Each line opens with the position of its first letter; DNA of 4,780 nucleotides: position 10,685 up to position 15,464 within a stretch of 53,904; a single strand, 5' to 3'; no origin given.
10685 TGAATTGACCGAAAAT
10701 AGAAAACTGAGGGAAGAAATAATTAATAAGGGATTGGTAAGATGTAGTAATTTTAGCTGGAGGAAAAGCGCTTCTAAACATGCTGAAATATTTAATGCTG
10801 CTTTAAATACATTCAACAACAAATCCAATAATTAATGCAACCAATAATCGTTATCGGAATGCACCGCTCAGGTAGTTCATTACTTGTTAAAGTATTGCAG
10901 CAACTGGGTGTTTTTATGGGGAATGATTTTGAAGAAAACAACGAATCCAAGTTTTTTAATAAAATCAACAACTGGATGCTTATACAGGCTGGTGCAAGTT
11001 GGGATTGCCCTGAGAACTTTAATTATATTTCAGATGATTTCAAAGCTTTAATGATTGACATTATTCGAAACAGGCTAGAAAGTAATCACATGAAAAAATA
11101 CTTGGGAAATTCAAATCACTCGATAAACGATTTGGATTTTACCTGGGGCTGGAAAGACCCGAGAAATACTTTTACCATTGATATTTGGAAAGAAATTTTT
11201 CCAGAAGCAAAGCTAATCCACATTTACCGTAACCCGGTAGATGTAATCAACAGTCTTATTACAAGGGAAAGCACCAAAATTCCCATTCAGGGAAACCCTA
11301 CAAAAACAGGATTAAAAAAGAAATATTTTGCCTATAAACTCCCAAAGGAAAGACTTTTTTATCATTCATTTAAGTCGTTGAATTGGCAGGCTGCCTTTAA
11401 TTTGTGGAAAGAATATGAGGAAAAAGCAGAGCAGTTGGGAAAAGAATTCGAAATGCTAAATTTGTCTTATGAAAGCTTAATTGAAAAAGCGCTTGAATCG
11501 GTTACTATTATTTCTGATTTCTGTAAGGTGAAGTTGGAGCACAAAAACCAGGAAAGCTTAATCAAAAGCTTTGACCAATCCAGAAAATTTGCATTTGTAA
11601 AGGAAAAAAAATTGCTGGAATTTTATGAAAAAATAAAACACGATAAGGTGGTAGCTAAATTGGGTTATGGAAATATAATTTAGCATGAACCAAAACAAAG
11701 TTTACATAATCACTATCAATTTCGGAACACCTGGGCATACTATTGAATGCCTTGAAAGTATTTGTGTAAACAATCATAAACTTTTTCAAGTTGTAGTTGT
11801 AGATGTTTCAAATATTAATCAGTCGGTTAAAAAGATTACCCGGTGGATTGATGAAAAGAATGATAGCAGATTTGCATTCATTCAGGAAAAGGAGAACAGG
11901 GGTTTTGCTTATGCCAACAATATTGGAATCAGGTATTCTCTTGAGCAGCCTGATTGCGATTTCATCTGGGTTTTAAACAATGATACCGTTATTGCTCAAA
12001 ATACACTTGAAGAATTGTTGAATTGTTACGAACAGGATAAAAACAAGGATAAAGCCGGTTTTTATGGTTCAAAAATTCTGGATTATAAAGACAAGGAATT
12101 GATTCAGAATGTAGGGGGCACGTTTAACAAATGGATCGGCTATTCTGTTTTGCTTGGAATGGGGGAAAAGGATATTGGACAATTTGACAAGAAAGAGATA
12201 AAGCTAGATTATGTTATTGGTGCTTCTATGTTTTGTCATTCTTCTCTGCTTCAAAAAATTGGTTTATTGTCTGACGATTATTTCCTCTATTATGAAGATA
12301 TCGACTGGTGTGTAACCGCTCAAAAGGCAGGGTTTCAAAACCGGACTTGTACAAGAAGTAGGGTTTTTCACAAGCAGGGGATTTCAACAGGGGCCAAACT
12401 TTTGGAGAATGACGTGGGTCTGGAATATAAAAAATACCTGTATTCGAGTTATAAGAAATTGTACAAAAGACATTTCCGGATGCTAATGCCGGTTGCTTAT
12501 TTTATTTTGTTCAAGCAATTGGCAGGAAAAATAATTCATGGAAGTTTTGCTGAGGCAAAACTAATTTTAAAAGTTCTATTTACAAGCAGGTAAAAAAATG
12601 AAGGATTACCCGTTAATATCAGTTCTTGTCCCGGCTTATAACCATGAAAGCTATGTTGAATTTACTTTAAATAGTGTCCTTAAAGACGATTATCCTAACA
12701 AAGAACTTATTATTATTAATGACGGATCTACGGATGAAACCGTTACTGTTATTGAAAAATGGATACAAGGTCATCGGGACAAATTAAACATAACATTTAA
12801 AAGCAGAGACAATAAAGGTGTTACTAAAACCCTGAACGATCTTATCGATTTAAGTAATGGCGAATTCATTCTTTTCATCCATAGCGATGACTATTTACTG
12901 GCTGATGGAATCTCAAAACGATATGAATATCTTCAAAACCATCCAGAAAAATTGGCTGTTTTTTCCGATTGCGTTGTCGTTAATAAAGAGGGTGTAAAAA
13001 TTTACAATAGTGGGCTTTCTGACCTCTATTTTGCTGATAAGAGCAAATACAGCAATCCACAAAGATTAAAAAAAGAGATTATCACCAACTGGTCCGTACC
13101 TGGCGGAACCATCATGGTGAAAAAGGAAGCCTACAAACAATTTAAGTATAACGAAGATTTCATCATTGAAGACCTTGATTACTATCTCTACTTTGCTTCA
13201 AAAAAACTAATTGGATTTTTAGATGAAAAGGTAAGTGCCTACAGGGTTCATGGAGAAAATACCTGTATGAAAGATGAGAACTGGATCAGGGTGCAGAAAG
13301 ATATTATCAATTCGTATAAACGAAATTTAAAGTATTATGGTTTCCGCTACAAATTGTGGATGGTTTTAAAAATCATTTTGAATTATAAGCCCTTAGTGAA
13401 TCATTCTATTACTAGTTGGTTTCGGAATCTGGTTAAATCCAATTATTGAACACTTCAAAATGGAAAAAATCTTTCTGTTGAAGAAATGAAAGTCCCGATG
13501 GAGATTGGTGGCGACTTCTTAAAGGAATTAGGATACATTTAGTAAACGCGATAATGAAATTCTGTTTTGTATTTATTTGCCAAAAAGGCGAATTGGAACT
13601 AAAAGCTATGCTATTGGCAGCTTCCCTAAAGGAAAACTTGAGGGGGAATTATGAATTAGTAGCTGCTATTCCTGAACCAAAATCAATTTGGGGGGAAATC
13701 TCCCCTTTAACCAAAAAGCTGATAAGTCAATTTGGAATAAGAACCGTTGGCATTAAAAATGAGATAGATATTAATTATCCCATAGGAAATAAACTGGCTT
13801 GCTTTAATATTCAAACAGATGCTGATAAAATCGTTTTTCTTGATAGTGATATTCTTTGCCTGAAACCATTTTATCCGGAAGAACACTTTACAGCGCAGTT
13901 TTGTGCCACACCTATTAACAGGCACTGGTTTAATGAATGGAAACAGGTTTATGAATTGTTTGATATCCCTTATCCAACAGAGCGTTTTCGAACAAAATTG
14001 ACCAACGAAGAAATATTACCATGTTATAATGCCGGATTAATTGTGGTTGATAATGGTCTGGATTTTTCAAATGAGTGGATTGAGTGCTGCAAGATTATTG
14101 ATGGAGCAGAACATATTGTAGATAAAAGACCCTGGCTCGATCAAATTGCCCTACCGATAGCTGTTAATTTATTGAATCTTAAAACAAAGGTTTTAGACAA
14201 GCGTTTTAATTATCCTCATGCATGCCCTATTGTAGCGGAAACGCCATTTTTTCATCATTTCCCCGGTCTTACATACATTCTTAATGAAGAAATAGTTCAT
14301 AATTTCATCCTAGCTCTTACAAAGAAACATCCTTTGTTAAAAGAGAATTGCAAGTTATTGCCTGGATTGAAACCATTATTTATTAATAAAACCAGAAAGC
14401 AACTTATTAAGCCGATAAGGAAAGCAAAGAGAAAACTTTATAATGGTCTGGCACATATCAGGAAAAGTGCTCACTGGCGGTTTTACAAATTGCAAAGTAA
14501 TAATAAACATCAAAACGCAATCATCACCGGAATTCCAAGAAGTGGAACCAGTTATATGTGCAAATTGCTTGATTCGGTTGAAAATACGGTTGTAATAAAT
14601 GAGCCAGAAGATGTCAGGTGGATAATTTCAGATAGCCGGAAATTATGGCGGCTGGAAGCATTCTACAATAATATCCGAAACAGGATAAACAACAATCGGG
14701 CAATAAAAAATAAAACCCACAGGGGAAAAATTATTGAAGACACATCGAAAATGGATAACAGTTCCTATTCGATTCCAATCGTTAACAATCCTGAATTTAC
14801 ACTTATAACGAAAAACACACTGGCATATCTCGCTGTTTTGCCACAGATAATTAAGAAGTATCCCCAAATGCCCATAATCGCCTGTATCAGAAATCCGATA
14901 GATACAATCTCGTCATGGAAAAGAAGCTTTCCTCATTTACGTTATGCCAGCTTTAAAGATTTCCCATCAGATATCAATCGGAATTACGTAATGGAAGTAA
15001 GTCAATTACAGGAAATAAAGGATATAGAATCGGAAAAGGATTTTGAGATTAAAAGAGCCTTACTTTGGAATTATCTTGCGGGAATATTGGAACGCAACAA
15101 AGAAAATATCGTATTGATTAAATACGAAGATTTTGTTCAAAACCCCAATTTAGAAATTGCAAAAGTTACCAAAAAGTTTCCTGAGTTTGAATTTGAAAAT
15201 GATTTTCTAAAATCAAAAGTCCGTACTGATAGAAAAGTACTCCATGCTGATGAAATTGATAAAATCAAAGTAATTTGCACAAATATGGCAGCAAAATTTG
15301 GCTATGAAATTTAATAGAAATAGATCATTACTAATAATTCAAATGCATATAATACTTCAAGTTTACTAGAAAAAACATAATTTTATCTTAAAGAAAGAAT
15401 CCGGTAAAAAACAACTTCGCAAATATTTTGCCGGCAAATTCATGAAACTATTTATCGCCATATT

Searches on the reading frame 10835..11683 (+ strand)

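Call 10: search_protein_families(library=pfam, proteins=[window:10835-11683:+], max_evalue=0.0001)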
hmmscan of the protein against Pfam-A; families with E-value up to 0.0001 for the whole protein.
window:10835-11683:+ (282 aa): 2 families
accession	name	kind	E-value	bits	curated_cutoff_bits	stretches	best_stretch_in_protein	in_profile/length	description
PF13469.12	Sulfotransfer_3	-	2.9e-16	60.8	27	1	3-233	1-213/216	Sulfotransferase family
PF00685.33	Sulfotransfer_1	-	7.2e-10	39.1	22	1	3-261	3-212/255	Sulfotransferase domain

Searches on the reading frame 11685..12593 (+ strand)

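Call 10: search_protein_families(library=pfam, proteins=[window:11685-12593:+], max_evalue=0.0001)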
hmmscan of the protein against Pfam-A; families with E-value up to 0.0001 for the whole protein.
window:11685-12593:+ (302 aa): 3 families
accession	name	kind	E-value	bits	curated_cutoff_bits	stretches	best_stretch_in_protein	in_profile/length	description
PF00535.33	Glycos_transf_2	-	7e-13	49.3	23.3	1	18-121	12-109/168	Glycosyl transferase family 2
PF13632.12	Glyco_trans_2_3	-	4.3e-06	27.1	27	1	94-253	2-129/198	Glycosyl transferase family group 2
PF13641.12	Glyco_tranf_2_3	-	1.7e-05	25.4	27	1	6-229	3-211/230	Glycosyltransferase like family 2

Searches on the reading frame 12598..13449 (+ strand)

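Call 63: search_protein_families(library=pfam, proteins=[window:12598-13449:+], max_evalue=0.0001)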
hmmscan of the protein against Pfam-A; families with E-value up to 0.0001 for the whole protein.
window:12598-13449:+ (283 aa): 3 families
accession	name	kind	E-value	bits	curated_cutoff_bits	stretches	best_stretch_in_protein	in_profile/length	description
PF00535.33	Glycos_transf_2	-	1.1e-26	94.1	23.3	1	8-180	1-165/168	Glycosyl transferase family 2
PF13641.12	Glyco_tranf_2_3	-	1.7e-10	41.8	27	1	7-114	3-112/230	Glycosyltransferase like family 2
PF10111.15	Glyco_tranf_2_2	-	3.8e-08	33.6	27.3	1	8-116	1-115/276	Glycosyltransferase like family 2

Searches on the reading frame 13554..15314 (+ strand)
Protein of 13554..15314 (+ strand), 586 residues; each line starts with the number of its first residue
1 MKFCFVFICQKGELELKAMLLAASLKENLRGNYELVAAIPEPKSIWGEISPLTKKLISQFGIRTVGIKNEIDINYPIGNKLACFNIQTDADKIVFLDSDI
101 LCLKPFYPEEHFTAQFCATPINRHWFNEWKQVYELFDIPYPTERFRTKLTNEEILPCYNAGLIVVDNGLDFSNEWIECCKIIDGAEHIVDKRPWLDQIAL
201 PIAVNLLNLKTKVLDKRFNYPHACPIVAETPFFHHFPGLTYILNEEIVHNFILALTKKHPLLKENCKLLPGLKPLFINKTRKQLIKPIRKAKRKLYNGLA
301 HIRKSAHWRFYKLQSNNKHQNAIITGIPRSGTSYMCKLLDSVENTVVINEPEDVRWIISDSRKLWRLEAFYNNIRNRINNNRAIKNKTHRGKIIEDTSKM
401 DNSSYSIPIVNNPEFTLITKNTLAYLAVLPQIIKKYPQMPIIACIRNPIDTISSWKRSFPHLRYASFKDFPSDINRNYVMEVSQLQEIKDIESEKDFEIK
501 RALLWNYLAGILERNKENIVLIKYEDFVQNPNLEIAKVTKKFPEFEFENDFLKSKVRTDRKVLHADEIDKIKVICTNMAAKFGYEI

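Call 63: search_protein_families(library=pfam, proteins=[window:13554-15314:+], max_evalue=0.0001)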
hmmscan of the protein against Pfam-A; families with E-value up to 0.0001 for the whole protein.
window:13554-15314:+ (586 aa): 2 families
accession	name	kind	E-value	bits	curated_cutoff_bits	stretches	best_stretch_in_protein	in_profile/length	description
PF13469.12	Sulfotransfer_3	-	3.9e-12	47.3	27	1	323-540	3-208/216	Sulfotransferase family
PF00685.33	Sulfotransfer_1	-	1.8e-08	34.6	22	1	322-549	4-185/255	Sulfotransferase domain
